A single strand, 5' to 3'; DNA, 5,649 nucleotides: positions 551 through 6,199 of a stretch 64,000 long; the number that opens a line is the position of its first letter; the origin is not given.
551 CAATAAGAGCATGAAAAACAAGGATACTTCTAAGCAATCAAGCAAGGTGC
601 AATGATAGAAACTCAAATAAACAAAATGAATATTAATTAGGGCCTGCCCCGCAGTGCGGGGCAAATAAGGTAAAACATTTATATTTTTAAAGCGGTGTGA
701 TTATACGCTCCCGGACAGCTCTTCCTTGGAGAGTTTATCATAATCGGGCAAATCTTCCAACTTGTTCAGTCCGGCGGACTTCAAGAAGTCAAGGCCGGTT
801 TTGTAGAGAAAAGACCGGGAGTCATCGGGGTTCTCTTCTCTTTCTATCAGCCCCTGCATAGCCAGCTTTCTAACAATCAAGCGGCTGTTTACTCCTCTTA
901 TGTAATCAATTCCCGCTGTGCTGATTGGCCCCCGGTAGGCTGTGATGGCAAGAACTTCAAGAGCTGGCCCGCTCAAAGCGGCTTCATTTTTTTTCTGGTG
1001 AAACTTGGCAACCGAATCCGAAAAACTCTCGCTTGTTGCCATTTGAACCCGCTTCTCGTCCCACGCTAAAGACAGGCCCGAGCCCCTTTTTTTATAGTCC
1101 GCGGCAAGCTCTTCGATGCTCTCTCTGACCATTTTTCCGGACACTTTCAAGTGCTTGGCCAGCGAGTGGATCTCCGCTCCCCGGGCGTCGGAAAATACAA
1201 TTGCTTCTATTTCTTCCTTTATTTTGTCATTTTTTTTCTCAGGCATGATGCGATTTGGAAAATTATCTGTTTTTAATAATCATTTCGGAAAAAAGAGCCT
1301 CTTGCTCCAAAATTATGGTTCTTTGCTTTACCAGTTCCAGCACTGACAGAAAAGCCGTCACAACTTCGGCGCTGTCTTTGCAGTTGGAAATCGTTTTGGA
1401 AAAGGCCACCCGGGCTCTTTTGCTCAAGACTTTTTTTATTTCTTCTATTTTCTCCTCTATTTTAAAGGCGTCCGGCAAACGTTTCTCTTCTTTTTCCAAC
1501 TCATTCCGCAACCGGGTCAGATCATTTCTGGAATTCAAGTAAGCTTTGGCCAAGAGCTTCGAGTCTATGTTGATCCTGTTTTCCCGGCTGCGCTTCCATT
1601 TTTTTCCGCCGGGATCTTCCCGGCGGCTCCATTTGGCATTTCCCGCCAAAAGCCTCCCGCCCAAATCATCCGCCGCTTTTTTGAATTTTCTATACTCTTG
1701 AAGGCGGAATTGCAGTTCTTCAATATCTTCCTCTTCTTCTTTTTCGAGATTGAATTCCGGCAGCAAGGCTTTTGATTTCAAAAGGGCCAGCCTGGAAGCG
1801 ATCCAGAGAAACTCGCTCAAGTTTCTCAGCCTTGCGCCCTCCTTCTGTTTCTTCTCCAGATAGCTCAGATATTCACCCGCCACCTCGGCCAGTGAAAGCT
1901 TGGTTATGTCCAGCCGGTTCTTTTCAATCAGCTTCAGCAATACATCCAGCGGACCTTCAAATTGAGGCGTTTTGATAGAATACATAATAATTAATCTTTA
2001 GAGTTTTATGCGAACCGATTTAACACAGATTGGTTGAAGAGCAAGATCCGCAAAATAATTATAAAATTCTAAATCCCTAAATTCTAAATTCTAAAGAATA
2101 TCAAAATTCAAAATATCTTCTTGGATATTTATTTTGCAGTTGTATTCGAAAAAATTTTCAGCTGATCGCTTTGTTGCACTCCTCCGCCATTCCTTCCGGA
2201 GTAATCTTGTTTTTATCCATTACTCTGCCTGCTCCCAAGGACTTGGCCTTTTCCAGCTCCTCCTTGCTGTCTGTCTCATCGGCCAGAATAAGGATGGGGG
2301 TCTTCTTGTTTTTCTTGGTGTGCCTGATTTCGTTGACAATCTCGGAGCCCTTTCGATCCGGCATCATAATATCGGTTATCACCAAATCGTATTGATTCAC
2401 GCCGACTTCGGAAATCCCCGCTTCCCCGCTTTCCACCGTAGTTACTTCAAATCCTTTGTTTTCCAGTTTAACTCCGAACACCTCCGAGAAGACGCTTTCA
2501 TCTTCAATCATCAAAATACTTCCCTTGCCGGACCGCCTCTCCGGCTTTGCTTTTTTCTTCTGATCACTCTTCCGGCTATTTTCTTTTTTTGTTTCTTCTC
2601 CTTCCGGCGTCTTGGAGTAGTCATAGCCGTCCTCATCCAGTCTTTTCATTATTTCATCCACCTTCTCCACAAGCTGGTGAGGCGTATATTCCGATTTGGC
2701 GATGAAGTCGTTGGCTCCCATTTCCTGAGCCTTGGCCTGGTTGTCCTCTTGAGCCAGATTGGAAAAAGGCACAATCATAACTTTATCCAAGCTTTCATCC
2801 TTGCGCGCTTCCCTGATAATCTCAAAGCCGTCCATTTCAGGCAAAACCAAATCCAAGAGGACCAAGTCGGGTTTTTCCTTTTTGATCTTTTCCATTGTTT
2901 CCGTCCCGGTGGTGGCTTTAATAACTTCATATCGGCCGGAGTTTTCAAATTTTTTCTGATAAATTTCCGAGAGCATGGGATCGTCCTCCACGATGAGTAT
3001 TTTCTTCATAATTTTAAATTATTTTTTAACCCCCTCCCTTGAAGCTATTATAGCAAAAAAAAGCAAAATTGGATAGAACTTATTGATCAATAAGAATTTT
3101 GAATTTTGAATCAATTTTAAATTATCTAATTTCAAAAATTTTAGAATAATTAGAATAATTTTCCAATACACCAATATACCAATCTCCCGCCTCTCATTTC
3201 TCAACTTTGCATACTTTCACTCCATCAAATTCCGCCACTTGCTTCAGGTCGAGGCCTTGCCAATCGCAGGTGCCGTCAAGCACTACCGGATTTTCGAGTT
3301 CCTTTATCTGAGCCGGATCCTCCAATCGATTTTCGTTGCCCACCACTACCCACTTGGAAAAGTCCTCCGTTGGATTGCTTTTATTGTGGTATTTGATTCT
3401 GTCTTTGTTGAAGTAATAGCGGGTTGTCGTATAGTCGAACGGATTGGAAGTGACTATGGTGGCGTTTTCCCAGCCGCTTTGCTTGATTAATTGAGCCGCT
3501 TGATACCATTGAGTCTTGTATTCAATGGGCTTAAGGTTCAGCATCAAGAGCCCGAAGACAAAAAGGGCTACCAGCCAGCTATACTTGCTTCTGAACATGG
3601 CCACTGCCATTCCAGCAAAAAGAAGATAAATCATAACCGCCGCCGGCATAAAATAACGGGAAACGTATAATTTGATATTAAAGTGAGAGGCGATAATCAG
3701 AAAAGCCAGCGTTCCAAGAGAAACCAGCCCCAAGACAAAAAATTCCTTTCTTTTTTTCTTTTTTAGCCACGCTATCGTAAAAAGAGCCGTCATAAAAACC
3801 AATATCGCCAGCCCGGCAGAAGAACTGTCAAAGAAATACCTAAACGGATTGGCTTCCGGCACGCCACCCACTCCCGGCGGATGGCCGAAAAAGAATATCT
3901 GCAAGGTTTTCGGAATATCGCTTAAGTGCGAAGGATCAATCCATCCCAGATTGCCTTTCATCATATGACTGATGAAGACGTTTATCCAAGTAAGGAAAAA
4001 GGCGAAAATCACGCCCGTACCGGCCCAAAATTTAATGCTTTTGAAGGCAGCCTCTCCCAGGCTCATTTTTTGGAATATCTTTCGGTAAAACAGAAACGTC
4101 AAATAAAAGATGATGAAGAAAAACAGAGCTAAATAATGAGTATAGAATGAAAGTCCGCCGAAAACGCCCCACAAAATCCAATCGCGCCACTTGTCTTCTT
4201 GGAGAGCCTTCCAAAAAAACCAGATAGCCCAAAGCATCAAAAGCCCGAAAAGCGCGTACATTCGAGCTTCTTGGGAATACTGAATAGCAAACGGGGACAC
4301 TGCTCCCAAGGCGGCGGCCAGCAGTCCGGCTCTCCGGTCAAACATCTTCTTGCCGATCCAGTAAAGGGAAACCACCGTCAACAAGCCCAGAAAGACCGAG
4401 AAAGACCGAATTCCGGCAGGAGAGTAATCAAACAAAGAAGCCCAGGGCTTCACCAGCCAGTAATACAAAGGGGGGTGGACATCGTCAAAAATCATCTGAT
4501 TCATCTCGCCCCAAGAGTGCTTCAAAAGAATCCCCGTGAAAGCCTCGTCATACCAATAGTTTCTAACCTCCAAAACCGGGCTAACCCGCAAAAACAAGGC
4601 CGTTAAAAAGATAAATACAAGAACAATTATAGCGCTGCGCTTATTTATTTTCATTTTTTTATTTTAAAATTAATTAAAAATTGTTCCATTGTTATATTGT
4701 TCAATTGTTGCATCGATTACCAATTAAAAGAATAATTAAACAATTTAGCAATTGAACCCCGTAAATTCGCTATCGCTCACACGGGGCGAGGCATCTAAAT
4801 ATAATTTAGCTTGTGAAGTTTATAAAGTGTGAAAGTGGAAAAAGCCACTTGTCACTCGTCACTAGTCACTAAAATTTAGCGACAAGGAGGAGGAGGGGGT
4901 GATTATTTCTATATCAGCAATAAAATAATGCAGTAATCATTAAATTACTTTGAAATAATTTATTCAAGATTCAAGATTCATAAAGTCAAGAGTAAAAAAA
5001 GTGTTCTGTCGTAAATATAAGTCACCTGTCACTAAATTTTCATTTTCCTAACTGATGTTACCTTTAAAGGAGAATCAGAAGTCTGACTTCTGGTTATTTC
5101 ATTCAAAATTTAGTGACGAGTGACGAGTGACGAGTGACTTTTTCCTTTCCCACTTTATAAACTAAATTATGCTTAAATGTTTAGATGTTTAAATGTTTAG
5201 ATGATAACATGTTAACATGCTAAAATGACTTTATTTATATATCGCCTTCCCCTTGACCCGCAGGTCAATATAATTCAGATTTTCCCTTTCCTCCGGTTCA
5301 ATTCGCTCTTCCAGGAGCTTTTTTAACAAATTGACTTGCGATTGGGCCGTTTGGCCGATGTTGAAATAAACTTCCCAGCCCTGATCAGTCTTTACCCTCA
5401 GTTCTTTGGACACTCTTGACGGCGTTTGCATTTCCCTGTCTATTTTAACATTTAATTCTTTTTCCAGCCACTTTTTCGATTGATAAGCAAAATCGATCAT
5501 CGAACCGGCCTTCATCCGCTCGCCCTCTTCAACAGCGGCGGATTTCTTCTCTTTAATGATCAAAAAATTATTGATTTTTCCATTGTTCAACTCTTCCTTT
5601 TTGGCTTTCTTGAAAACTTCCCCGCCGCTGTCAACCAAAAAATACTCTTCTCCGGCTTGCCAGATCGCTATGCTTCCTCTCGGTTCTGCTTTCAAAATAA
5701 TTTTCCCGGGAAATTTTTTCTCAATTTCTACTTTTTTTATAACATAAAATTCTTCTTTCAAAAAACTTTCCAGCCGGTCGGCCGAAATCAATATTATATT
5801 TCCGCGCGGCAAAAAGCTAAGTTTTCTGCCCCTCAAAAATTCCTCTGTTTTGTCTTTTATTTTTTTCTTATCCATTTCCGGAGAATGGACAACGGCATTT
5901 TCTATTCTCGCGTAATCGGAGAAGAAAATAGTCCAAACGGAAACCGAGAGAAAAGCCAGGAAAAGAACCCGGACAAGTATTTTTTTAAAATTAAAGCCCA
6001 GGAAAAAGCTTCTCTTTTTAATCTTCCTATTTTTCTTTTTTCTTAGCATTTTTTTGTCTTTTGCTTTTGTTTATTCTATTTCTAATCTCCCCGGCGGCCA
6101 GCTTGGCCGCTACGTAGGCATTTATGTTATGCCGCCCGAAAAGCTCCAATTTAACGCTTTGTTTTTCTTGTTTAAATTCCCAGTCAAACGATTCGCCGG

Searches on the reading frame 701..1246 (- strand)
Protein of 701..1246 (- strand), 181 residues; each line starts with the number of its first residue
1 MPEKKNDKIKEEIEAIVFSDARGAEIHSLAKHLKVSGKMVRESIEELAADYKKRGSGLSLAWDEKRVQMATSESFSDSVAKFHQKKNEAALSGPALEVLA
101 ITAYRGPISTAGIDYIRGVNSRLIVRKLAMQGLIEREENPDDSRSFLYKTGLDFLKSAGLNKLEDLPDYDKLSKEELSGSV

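Call 23: search_protein_families(library=pfam, proteins=[window:701-1246:-], max_evalue=0.000001)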
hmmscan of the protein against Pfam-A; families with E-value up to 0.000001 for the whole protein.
window:701-1246:- (181 aa): 1 family
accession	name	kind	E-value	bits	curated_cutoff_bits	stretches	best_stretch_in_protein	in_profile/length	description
PF04079.22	SMC_ScpB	-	2.4e-38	131.6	27.4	1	12-168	2-159/160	Segregation and condensation complex subunit ScpB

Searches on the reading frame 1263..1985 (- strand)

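Call 23: search_protein_families(library=pfam, proteins=[window:1263-1985:-], max_evalue=0.000001)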
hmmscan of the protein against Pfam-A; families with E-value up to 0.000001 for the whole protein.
window:1263-1985:- (240 aa): 1 family
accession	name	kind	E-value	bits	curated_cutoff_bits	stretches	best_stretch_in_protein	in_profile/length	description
PF02616.19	SMC_ScpA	-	7.6e-23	82.1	24.6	1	19-237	1-229/232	Segregation and condensation protein ScpA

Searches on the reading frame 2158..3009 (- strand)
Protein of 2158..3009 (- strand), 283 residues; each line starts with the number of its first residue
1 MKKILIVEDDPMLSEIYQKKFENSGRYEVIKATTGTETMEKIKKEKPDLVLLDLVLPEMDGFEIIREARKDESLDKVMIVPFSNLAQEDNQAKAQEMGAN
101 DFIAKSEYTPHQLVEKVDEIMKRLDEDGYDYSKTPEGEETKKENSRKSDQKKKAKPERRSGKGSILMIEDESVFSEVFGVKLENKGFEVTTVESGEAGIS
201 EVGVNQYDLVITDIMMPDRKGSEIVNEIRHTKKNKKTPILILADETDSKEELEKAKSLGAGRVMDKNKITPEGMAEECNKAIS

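Call 23: search_protein_families(library=pfam, proteins=[window:2158-3009:-], max_evalue=0.000001)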
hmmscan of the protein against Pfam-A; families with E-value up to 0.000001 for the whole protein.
window:2158-3009:- (283 aa): 1 family
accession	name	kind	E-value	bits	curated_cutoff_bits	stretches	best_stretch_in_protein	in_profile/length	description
PF00072.30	Response_reg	-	6.5e-41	139.4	30.2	2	4-117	1-110/111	Response regulator receiver domain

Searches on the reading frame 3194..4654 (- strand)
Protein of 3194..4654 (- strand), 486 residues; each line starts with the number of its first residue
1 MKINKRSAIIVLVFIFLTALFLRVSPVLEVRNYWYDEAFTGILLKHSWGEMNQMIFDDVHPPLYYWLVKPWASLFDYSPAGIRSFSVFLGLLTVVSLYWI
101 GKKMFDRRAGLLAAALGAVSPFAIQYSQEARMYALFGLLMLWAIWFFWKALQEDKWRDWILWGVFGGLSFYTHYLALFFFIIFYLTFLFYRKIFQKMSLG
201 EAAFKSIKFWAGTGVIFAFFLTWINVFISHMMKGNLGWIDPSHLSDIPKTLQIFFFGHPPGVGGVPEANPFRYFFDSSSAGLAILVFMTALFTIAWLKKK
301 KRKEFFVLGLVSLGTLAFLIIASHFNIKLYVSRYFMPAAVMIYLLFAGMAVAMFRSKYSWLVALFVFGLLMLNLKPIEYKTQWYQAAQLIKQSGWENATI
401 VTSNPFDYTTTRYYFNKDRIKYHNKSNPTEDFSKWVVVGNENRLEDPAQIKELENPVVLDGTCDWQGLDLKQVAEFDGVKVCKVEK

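Call 23: search_protein_families(library=pfam, proteins=[window:3194-4654:-], max_evalue=0.000001)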
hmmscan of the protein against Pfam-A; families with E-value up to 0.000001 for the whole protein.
window:3194-4654:- (486 aa): 1 family
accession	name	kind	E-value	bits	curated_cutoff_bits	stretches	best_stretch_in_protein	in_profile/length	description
PF13231.12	PMT_2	-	3.8e-22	79.7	26.1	1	60-197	2-141/160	Dolichyl-phosphate-mannose-protein mannosyltransferase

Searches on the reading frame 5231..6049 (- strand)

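Call 23: search_protein_families(library=pfam, proteins=[window:5231-6049:-], max_evalue=0.000001)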
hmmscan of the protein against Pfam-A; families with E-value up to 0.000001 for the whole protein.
window:5231-6049:- (272 aa): 1 family
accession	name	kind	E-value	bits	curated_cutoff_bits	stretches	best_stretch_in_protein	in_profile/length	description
PF03799.20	FtsQ_DivIB_C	-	1.9e-07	32.4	21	1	128-264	1-114/114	Cell division protein FtsQ/DivIB, C-terminal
